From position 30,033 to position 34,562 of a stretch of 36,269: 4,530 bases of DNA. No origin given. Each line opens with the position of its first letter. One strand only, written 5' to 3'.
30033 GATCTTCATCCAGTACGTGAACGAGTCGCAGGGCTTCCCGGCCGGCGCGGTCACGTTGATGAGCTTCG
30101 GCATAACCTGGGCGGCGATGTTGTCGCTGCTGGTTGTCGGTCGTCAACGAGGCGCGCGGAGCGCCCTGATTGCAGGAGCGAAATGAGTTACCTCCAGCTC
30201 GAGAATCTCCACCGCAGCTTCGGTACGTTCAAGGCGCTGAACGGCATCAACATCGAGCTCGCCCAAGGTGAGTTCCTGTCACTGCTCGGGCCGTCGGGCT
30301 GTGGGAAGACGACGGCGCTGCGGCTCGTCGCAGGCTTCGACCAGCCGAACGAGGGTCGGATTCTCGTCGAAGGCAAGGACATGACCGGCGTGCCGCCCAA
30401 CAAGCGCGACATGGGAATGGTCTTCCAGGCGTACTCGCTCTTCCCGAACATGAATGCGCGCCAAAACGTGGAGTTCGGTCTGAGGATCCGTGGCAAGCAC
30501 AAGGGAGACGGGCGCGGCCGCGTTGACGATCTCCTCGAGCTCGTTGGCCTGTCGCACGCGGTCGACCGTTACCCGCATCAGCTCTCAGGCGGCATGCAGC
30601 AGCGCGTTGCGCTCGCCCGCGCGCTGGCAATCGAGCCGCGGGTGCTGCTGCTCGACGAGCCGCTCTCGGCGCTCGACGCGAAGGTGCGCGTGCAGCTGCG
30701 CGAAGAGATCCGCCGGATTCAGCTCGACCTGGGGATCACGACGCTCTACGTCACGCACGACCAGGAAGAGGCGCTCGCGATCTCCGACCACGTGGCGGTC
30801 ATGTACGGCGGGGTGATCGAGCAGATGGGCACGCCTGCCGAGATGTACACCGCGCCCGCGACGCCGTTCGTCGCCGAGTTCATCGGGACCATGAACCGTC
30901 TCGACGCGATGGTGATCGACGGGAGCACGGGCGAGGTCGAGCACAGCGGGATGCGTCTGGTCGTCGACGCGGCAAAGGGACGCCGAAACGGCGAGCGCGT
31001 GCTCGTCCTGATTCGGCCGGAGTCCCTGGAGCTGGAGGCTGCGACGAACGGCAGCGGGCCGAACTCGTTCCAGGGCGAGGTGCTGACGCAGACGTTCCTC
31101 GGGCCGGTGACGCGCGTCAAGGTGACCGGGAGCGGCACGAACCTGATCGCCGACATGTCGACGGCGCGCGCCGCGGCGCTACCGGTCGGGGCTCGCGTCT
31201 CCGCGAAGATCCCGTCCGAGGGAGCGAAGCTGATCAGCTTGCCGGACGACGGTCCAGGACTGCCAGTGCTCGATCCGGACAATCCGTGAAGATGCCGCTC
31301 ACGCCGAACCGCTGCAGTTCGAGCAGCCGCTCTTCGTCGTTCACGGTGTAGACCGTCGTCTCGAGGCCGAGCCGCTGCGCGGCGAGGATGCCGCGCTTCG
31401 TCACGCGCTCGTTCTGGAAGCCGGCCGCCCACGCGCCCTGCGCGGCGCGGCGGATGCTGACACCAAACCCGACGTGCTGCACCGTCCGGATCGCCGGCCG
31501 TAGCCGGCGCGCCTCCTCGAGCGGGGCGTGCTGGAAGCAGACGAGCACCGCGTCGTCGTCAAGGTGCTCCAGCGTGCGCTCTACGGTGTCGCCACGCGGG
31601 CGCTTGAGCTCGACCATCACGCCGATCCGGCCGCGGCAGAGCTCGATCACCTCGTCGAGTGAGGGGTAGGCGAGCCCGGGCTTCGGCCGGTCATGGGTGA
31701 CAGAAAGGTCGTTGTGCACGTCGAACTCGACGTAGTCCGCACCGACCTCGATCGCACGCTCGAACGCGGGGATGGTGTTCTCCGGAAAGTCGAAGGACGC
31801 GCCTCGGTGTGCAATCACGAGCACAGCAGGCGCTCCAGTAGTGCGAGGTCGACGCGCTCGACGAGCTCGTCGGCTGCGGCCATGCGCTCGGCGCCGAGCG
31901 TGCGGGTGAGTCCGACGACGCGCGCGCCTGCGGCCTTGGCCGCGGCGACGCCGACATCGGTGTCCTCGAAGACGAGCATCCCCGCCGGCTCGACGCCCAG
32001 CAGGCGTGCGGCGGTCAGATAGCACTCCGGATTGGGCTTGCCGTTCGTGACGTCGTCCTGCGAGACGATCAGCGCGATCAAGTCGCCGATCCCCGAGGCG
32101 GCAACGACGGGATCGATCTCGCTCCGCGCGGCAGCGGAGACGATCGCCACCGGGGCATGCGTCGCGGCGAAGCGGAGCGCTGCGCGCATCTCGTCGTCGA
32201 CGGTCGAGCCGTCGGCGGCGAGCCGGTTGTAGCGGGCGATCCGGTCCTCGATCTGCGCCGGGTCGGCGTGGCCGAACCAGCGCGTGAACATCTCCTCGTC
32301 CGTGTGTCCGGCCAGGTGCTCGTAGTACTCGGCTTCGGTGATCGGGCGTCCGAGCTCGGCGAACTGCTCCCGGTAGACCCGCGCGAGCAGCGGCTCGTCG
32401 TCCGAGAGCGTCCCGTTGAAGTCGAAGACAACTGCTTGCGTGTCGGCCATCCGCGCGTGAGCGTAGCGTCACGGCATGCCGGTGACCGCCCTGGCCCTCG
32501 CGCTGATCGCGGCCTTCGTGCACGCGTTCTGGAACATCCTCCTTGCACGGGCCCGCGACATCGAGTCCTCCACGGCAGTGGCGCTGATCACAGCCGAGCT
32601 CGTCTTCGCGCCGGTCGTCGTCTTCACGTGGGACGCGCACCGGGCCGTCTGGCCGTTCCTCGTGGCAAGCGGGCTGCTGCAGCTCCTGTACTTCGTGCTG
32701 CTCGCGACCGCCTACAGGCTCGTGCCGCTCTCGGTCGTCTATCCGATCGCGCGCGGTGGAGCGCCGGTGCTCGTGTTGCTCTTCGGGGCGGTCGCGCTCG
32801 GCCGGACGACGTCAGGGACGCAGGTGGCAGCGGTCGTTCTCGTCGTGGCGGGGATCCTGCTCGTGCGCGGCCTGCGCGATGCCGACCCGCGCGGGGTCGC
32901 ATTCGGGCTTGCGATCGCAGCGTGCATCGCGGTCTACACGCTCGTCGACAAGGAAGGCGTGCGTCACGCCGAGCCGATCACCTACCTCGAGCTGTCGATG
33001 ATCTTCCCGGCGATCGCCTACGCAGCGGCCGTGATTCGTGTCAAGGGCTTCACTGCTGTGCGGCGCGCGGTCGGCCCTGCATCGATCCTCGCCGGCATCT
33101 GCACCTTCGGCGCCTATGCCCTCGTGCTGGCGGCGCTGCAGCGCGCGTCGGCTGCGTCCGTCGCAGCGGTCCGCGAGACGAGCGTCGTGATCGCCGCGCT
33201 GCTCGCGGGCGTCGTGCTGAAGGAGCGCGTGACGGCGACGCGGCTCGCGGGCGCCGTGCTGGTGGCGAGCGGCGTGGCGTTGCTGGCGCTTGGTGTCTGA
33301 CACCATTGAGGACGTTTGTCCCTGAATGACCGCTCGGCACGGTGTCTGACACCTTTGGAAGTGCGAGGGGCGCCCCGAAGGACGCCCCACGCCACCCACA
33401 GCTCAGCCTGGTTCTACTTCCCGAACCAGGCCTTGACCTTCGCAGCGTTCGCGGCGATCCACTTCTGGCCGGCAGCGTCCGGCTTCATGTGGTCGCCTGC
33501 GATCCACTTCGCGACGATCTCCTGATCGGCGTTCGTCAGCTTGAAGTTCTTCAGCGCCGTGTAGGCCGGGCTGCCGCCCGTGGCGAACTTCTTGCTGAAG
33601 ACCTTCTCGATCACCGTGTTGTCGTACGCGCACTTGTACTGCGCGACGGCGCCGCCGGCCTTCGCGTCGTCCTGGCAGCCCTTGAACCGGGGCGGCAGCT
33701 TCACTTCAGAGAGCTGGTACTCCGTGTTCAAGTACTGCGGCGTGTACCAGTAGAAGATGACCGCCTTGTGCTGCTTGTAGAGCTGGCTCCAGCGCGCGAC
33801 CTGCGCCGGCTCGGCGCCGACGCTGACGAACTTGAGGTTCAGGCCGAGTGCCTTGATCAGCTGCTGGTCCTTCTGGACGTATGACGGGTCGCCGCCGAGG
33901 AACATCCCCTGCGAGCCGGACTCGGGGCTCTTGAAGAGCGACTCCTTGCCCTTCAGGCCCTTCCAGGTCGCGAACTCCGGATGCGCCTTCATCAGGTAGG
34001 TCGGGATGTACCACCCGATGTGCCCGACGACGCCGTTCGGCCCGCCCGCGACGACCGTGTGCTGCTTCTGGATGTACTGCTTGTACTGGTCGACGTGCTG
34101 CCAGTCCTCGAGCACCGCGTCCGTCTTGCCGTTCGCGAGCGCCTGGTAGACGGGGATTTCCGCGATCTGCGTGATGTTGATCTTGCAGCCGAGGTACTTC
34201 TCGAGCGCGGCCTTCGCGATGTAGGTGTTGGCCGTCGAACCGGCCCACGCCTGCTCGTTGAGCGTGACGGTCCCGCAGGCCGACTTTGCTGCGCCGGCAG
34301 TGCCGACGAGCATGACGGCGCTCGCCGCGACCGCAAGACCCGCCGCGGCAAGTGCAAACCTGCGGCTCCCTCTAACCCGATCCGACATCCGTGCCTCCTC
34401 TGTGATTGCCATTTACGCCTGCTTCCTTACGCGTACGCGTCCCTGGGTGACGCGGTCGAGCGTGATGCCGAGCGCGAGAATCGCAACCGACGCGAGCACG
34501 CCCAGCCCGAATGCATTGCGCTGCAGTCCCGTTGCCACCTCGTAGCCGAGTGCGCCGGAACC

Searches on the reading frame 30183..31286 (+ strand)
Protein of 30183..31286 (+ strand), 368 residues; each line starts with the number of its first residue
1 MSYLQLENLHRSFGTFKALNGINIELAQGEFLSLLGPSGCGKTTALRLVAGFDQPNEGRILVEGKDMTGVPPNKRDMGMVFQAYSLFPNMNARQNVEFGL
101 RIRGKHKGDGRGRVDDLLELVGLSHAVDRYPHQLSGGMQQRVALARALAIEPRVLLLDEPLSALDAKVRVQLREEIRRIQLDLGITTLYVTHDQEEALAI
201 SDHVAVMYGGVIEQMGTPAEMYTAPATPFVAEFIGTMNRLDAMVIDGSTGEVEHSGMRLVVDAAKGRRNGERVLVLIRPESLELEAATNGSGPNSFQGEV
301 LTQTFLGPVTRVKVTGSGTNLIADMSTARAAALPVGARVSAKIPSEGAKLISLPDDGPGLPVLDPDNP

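Call 19: search_protein_families(library=pfam, proteins=[window:30183-31286:+], max_evalue=0.00001)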
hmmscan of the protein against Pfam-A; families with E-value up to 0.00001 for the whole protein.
window:30183-31286:+ (368 aa): 3 families
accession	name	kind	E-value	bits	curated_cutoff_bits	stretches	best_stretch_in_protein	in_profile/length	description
PF00005.33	ABC_tran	-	2.1e-35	122.8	25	1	19-161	1-136/137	ABC transporter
PF13304.12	AAA_21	-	3.1e-07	31.2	27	0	117-195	221-301/304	AAA domain, putative AbiEii toxin, Type IV TA system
PF08402.16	TOBE_2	-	5.5e-07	30.1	21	1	275-346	1-71/76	TOBE domain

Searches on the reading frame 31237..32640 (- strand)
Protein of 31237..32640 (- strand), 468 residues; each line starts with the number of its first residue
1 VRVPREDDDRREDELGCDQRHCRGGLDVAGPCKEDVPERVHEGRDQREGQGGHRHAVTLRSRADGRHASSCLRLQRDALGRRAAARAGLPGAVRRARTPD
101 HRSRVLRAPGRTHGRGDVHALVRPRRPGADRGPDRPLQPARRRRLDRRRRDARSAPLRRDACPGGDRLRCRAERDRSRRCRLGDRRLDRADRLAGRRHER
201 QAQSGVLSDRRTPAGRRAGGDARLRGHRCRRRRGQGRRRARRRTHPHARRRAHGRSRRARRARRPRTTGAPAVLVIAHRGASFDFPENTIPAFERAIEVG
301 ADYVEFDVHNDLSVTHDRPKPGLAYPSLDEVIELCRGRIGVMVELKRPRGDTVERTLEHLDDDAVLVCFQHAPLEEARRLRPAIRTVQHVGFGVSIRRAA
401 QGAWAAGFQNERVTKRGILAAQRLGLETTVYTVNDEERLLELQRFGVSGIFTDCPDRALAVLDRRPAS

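Call 19: search_protein_families(library=pfam, proteins=[window:31237-32640:-], max_evalue=0.00001)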
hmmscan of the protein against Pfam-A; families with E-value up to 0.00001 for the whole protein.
window:31237-32640:- (468 aa): 1 family
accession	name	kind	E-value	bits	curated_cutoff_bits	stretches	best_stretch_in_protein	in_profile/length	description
PF03009.23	GDPD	-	2.2e-20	74.3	23.6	2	278-309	1-32/244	Glycerophosphoryl diester phosphodiesterase family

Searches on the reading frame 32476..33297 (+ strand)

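Call 19: search_protein_families(library=pfam, proteins=[window:32476-33297:+], max_evalue=0.00001)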
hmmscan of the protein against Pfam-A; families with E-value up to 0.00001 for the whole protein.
window:32476-33297:+ (274 aa): 1 family
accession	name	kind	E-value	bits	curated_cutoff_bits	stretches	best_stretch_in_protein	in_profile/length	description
PF00892.27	EamA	-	7.7e-25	88.2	28.2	2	139-271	2-134/135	EamA-like transporter family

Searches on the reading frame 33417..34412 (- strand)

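Call 19: search_protein_families(library=pfam, proteins=[window:33417-34412:-], max_evalue=0.00001)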
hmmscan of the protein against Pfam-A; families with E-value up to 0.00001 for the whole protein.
window:33417-34412:- (332 aa): 1 family
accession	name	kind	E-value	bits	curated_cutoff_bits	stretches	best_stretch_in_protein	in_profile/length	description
PF04069.17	OpuAC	-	8.2e-38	130.9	21.2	1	48-320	2-256/257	Substrate binding domain of ABC-type glycine betaine transport system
